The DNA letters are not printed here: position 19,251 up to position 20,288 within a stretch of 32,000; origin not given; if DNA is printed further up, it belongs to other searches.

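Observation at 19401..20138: TIR-domain protein with a Cys-pair and Ser/Gly/Tyr-rich N-terminus, GC-rich inside an AT-rich island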

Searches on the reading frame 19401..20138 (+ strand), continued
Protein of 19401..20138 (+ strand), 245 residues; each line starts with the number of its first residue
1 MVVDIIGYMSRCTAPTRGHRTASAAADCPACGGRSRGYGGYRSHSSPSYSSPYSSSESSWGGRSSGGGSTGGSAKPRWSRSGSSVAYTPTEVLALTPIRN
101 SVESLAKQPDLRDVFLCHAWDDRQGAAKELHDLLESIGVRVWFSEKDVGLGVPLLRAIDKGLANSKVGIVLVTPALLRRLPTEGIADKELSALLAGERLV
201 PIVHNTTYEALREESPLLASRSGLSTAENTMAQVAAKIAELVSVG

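Call 59: list_cluster_members(proteins=[L083:9001-9702:+, P0001])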
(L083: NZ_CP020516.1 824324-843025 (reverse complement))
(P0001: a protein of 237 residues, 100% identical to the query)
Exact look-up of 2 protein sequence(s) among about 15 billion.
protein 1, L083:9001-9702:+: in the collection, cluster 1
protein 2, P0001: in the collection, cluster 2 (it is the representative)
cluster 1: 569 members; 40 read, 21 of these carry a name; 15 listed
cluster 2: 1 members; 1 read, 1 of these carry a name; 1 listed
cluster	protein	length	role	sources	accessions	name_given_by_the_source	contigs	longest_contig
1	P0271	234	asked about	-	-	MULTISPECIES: toll/interleukin-1 receptor domain-containing protein [Enterobacteriaceae] | TIR domain-containing protein n=2 Tax=Enterobacteriaceae TaxID=543 RepID=A0A1L9YHQ6_ECOLX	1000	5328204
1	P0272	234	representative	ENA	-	-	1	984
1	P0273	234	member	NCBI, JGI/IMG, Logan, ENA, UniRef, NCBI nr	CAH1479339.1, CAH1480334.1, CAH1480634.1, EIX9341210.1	toll/interleukin-1 receptor domain-containing protein [Klebsiella pneumoniae] | Toll/interleukin-1 receptor domain-containing protein n=1 Tax=Klebsiella pneumoniae ... | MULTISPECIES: toll/interleukin-1 receptor domain-containing protein [Klebsiella]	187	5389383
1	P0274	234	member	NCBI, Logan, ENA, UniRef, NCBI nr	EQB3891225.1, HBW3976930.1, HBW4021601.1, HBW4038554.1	TPA: toll/interleukin-1 receptor domain-containing protein [Klebsiella pneumoniae] | toll/interleukin-1 receptor domain-containing protein n=1 Tax=Klebsiella TaxID=570 ... | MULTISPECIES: toll/interleukin-1 receptor domain-containing protein [Klebsiella]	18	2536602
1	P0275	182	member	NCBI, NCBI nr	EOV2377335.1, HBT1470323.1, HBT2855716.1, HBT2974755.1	TPA: toll/interleukin-1 receptor domain-containing protein, partial [Klebsiella ... | toll/interleukin-1 receptor domain-containing protein [Klebsiella pneumoniae]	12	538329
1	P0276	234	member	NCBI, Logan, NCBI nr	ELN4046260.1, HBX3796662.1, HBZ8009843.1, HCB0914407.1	TPA: toll/interleukin-1 receptor domain-containing protein [Klebsiella variicola subsp. ... | toll/interleukin-1 receptor domain-containing protein [Klebsiella variicola]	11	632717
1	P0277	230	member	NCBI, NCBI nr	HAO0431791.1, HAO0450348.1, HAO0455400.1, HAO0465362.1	TPA: toll/interleukin-1 receptor domain-containing protein, partial [Escherichia coli] | toll/interleukin-1 receptor domain-containing protein [Escherichia coli]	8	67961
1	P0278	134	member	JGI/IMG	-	hypothetical protein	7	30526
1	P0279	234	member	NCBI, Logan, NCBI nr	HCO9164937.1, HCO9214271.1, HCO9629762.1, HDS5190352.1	TPA: toll/interleukin-1 receptor domain-containing protein [Escherichia coli] | toll/interleukin-1 receptor domain-containing protein [Escherichia coli]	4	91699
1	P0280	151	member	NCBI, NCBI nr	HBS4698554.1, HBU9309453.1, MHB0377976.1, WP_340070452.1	TPA: toll/interleukin-1 receptor domain-containing protein, partial [Klebsiella ... | toll/interleukin-1 receptor domain-containing protein [Klebsiella pneumoniae]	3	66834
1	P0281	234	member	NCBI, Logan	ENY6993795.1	toll/interleukin-1 receptor domain-containing protein [Escherichia coli]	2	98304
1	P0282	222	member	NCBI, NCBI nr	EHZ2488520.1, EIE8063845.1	toll/interleukin-1 receptor domain-containing protein, partial [Escherichia coli] | toll/interleukin-1 receptor domain-containing protein [Escherichia coli]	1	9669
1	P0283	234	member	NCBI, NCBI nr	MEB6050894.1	toll/interleukin-1 receptor domain-containing protein [Escherichia coli]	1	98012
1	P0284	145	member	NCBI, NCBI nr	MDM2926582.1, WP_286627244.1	toll/interleukin-1 receptor domain-containing protein [Citrobacter sp. Cpa228]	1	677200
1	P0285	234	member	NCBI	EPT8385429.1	toll/interleukin-1 receptor domain-containing protein [Klebsiella pneumoniae]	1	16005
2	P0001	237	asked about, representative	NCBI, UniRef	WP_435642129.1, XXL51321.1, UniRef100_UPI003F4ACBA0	toll/interleukin-1 receptor domain-containing protein [Micavibrio aeruginosavorus] | toll/interleukin-1 receptor domain-containing protein n=1 Tax=Micavibrio aeruginosavorus ...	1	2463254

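Call 60: search_protein_families(library=pfam, proteins=[L037:6015-6632:-, L037:6645-7313:-, L010:9366-9893:+, L007:11199-11825:-, L008:11544-12131:-, L014:10924-11484:-, L017:1191-1817:-, L028:1800-2399:-, L048:5793-6452:-, L076:2777-3364:-], max_evalue=0.001)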
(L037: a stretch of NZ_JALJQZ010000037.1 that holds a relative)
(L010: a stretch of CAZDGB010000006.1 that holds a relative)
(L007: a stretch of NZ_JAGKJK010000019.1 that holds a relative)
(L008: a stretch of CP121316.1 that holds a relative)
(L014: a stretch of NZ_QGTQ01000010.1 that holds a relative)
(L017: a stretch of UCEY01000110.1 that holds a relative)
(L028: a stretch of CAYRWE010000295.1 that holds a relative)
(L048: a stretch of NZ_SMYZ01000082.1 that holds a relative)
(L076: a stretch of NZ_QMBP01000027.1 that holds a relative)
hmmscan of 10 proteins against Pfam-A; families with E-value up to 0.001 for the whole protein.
L037:6015-6632:- (205 aa): 0 families

L037:6645-7313:- (222 aa): 1 family
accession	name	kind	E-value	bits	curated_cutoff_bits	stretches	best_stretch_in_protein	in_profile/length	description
PF18180.6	LD_cluster3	-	2.2e-79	265.5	25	1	23-192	1-170/170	SLOG cluster3 family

L010:9366-9893:+ (176 aa): 2 families
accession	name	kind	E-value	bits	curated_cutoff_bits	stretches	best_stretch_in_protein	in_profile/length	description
PF13676.11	TIR_2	-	1.3e-08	35.8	28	1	36-148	1-107/122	TIR domain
PF08937.16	ThsB_TIR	-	3.8e-05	24.5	21.2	1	37-112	1-81/100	Thoeris protein ThsB, TIR-like domain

L007:11199-11825:- (208 aa): 2 families
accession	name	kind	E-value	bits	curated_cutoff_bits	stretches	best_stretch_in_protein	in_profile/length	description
PF17932.6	TetR_C_24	-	3.7e-21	76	26.4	1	82-192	3-113/114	Tetracyclin repressor-like, C-terminal domain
PF00440.29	TetR_N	-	5.4e-18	64.9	24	1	15-61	1-47/47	Bacterial regulatory proteins, tetR family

L008:11544-12131:- (195 aa): 0 families

L014:10924-11484:- (186 aa): 1 family
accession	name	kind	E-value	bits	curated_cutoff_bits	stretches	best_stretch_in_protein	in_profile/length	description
PF00239.26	Resolvase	-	1.1e-16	61.6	23.3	1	7-124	34-144/145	Resolvase, N terminal domain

L017:1191-1817:- (208 aa): 0 families

L028:1800-2399:- (199 aa): 0 families

L048:5793-6452:- (219 aa): 0 families

L076:2777-3364:- (195 aa): 0 families

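Call 68: get_annotated_region(hit=H1, flank=1500)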
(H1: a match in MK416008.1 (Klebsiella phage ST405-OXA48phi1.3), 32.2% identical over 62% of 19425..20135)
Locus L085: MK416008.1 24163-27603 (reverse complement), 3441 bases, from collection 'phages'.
description: Klebsiella phage ST405-OXA48phi1.3, complete genome.
organism: Klebsiella phage ST405-OXA48phi1.3 (NCBI taxid 2510485)
taxonomy: Viruses; Duplodnaviria; Heunggongvirae; Uroviricota; Caudoviricetes
host: Klebsiella pneumoniae ST405-OXA48; source: -; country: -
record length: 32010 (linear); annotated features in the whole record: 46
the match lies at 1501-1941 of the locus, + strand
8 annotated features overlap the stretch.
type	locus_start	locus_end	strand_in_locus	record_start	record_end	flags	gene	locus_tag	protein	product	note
CDS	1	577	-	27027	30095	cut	-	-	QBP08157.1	kinase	-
CDS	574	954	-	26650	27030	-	-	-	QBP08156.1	nitrite transporter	-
CDS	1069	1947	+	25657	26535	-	-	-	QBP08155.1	TIR domain-containing protein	-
CDS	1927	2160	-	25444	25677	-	-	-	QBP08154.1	hypothetical protein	-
CDS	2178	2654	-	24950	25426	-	-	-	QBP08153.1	hypothetical protein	Hypothetical protein, DUF 1833 domain-containing protein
CDS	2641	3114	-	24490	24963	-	-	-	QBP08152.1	hypothetical protein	-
CDS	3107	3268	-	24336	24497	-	-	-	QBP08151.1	hypothetical protein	-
CDS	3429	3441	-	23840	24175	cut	-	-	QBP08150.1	hypothetical protein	-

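Call 76: search_protein_families(library=pfam, proteins=[L042:8348-9220:-, L042:9622-9912:+, L073:8388-9239:-, L073:9711-9941:+, L032:8869-9936:+, L020:11066-12211:-, L011:1719-2237:-, L011:2237-2620:-, L011:2752-2973:+, L011:2774-3286:+], max_evalue=0.001)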
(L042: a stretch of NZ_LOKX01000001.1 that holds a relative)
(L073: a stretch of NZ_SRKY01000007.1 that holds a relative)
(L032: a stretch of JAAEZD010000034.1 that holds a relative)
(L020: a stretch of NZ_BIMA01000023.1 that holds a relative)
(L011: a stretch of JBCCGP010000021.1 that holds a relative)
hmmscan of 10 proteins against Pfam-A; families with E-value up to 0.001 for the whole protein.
L042:8348-9220:- (290 aa): 1 family
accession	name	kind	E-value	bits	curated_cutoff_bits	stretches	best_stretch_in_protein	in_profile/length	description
PF06114.19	Peptidase_M78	-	9.9e-14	51.6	22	1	44-169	6-121/123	IrrE N-terminal-like domain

L042:9622-9912:+ (97 aa): 1 family
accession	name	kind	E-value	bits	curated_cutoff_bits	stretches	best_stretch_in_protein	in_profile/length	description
PF09954.14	DUF2188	-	2.4e-26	92.1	22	1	29-88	1-62/62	Uncharacterized protein conserved in bacteria (DUF2188)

L073:8388-9239:- (283 aa): 1 family
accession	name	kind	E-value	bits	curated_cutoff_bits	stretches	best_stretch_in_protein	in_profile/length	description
PF06114.19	Peptidase_M78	-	3.7e-16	59.5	22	1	69-176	30-121/123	IrrE N-terminal-like domain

L073:9711-9941:+ (77 aa): 1 family
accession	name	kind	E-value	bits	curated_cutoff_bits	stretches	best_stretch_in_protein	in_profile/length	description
PF09954.14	DUF2188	-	5.4e-22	78.2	22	1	9-68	1-62/62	Uncharacterized protein conserved in bacteria (DUF2188)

L032:8869-9936:+ (356 aa): 6 families
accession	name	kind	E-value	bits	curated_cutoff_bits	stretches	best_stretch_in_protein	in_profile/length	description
PF06114.19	Peptidase_M78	-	2.5e-22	79.4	22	1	157-269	2-122/123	IrrE N-terminal-like domain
PF01381.28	HTH_3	-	1.4e-14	54.3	23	1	10-64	1-55/55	Helix-turn-helix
PF13560.12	HTH_31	-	9.1e-11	42.4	27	1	9-60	5-57/64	Helix-turn-helix domain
PF13443.12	HTH_26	-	2.3e-06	28.2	22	1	11-59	3-52/63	Cro/C1-type HTH DNA-binding domain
PF12844.13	HTH_19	-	5.3e-06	26.7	30.2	1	10-64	4-58/64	Helix-turn-helix domain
PF13413.12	HTH_25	-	0.00021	21.5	24.6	0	9-41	1-33/62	Helix-turn-helix domain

L020:11066-12211:- (381 aa): 4 families
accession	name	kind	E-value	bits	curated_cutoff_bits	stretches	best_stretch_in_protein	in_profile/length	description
PF06114.19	Peptidase_M78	-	1.9e-22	79.8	22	1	161-281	2-122/123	IrrE N-terminal-like domain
PF01381.28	HTH_3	-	8.6e-10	39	23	1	12-62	1-51/55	Helix-turn-helix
PF12844.13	HTH_19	-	2.2e-07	31.1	30.2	1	11-71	3-63/64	Helix-turn-helix domain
PF13560.12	HTH_31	-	3.3e-06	27.8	27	1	10-50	4-45/64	Helix-turn-helix domain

L011:1719-2237:- (172 aa): 1 family
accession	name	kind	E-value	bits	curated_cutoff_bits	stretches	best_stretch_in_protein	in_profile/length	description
PF06114.19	Peptidase_M78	-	1.1e-24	87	22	1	33-168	3-122/123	IrrE N-terminal-like domain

L011:2237-2620:- (127 aa): 4 families
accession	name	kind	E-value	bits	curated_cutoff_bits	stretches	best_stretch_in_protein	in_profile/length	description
PF01381.28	HTH_3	-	8.6e-15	55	23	1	26-73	4-51/55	Helix-turn-helix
PF13443.12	HTH_26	-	2e-08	34.8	22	1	26-79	5-58/63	Cro/C1-type HTH DNA-binding domain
PF13560.12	HTH_31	-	1.1e-07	32.4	27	1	19-72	2-56/64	Helix-turn-helix domain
PF12844.13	HTH_19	-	2.3e-07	31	30.2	1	27-73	8-54/64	Helix-turn-helix domain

L011:2752-2973:+ (74 aa): 1 family
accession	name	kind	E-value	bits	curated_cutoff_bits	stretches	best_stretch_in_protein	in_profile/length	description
PF09954.14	DUF2188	-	2.7e-24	85.5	22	1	6-65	1-62/62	Uncharacterized protein conserved in bacteria (DUF2188)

L011:2774-3286:+ (171 aa): 2 families
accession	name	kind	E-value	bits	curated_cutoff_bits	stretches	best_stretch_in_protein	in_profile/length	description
PF13395.12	HNH_4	-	2.7e-05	24.5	22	1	128-162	19-53/54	HNH endonuclease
PF01844.29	HNH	-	4.4e-05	24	21.4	1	125-159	12-46/47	HNH endonuclease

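Call 77: find_related_loci(query=window:19425-20135:+, collection=viral_contigs, flank=3000)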
Query window:19425-20135:+ (237 aa) in viral_contigs; peptide patterns used: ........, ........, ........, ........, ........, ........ (x = any residue, [..] = any of these).
42 stretches matched a pattern; 27 encode a relative of the query (tblastn E <= 1e-3); 27 distinct loci.
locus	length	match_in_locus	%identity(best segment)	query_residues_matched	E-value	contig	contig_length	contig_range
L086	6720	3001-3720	74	1-237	2e-100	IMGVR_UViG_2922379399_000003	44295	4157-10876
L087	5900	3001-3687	70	1-236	1e-99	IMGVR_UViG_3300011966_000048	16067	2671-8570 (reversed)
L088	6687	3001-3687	70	1-236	1e-99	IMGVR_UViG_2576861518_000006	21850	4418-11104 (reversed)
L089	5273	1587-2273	70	1-236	1e-99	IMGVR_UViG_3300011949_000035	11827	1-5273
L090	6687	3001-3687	70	1-236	1e-99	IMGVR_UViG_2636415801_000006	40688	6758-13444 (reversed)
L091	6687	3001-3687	68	1-236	1e-98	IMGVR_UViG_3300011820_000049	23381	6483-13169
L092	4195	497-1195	68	1-236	5e-98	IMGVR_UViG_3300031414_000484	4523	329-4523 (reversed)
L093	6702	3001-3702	73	1-235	2e-95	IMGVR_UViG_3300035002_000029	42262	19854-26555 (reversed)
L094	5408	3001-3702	68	1-236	4e-95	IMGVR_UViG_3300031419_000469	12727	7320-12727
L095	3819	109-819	72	1-237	2e-93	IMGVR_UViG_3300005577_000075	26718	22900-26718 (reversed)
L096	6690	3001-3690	65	1-236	1e-92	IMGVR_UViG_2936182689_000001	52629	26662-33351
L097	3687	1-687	66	1-235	4e-91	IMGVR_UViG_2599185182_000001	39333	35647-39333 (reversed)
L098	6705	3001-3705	67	1-236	1e-90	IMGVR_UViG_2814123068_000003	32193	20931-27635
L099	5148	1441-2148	68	1-236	5e-89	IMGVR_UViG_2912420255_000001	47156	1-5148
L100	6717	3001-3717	63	1-235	1e-86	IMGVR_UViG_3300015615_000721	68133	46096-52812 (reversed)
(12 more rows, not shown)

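Call 86: find_encoding_contigs(protein=P0002, flank=6000, max_places=3)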
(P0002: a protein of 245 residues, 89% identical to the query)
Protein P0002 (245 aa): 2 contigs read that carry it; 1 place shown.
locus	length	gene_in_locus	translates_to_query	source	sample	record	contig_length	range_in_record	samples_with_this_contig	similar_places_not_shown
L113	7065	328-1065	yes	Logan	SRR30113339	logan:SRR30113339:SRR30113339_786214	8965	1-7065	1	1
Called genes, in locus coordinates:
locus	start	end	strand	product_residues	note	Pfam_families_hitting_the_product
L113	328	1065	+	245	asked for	PF13676:TIR_2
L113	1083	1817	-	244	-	-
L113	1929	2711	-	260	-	-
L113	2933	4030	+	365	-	PF00589:Phage_integrase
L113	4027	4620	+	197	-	-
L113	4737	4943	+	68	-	-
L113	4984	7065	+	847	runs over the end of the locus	PF13481:AAA_25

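Call 90: search_protein_families(library=padloc, proteins=[L113:1086-1817:-, L113:1932-2711:-, L113:4027-4617:+, L113:4984-7065:+], max_evalue=0.01)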
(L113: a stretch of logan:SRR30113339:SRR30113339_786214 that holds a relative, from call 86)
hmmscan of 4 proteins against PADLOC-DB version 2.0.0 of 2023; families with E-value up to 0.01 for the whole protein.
L113:1086-1817:- (244 aa): 0 families

L113:1932-2711:- (260 aa): 0 families

L113:4027-4617:+ (197 aa): 0 families

L113:4984-7065:+ (694 aa): 0 families

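Call 96: find_encoding_contigs(protein=P0051, flank=6000, max_places=2)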
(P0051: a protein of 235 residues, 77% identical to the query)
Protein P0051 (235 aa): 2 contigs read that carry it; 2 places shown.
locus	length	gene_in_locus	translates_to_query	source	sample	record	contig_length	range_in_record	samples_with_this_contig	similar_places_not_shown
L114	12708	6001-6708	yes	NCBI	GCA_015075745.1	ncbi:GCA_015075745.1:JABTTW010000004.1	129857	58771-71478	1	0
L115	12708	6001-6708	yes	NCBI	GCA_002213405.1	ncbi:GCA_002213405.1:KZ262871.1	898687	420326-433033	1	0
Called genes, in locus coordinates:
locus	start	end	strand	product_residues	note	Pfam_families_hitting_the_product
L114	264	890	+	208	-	-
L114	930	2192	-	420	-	PF02195:ParB_N, PF01555:N6_N4_Mtase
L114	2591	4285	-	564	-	PF00239:Resolvase, PF07508:Recombinase, PF19263:DUF5906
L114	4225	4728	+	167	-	PF14022:DUF4238 (weak)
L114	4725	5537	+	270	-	-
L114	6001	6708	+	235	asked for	PF13676:TIR_2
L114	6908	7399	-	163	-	PF08937:ThsB_TIR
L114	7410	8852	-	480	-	PF13289:SIR2_2, PF18185:STALD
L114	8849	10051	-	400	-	PF04326:SLFN_AlbA_2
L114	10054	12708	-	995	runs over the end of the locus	PF04851:ResIII, PF00270:DEAD (weak), PF19778:RE_endonuc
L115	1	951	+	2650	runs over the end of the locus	PF13385:Laminin_G_3, PF24517:CBM96, PF02210:Laminin_G_2 (faint), PF13385:Laminin_G_3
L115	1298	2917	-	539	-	PF01590:GAF, PF13185:GAF_2, PF00158:Sigma54_activat, PF13191:AAA_16 (faint), PF14532:Sigma54_activ_2, PF07728:AAA_5, PF25601:AAA_lid_14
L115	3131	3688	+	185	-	PF02627:CMD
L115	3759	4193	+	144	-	PF07080:DUF1348, PF14534:DUF4440 (weak), PF12680:SnoaL_2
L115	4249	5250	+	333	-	PF00857:Isochorismatase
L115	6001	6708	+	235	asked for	PF13676:TIR_2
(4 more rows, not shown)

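Call 97: find_encoding_contigs(protein=P0111, flank=6000, max_places=3)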
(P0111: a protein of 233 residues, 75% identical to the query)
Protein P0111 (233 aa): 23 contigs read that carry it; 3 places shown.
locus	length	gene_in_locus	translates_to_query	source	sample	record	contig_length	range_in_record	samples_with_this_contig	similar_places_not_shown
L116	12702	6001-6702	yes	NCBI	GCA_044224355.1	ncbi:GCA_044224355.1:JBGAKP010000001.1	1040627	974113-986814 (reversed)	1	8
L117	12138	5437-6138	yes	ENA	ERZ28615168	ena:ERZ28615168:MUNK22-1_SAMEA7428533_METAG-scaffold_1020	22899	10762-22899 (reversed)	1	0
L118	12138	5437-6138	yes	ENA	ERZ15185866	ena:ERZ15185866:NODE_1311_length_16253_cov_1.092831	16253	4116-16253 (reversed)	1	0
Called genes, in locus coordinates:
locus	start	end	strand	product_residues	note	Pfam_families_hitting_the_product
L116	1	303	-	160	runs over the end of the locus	-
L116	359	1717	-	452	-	-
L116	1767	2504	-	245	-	-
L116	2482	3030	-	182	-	-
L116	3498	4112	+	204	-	PF01726:LexA_DNA_bind (faint), PF00717:Peptidase_S24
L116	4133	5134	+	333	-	PF18144:SMODS (faint)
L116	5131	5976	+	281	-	-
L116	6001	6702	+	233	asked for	PF13676:TIR_2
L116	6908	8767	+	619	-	PF00149:Metallophos (weak)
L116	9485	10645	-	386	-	PF00589:Phage_integrase (faint), PF24624:Int_N (weak)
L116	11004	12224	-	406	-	PF00092:VWA, PF13519:VWA_2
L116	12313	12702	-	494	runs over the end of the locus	PF13520:AA_permease_2, PF00324:AA_permease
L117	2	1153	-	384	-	?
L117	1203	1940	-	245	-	-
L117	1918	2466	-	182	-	-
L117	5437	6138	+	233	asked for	PF13676:TIR_2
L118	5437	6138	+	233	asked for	PF13676:TIR_2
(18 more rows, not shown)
